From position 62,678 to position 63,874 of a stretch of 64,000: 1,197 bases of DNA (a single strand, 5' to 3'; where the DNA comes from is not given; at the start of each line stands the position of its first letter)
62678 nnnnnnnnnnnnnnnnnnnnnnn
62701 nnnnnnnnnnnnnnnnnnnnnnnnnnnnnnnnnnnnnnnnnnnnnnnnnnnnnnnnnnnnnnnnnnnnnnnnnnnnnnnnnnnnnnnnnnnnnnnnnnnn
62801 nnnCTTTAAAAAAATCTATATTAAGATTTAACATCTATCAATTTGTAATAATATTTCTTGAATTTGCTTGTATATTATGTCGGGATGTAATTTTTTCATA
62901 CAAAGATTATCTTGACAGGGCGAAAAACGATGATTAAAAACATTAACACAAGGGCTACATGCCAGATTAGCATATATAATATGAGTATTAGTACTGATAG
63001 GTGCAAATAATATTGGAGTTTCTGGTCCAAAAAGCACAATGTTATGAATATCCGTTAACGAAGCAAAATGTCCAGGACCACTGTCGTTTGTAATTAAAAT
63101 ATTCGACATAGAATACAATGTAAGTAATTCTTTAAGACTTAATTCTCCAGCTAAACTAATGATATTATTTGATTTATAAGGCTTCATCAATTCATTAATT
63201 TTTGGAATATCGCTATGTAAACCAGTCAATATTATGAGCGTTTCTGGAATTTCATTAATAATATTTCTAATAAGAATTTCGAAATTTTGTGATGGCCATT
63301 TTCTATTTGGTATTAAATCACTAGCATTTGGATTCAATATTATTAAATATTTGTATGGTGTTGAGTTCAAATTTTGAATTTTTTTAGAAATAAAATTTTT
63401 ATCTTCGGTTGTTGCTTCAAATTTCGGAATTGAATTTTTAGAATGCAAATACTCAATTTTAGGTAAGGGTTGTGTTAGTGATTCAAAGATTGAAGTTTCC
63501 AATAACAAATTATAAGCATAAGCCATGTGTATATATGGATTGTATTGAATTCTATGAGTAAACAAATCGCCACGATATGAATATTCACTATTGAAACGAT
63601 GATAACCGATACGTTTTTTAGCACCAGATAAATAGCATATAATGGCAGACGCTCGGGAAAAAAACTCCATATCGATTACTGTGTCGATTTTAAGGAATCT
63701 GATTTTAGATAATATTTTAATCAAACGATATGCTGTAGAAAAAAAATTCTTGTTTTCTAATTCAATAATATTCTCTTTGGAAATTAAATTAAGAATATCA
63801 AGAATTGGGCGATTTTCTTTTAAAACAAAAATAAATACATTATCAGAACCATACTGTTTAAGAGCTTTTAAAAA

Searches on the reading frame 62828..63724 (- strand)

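Call 8: search_protein_families(library=pfam, proteins=[window:62828-63724:-], max_evalue=0.001)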
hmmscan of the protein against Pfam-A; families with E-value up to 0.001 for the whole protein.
window:62828-63724:- (298 aa): 1 family
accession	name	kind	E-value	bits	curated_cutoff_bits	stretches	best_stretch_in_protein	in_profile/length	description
PF01075.23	Glyco_transf_9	-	7.8e-23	81.5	22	1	7-261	7-238/247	Glycosyltransferase family 9 (heptosyltransferase)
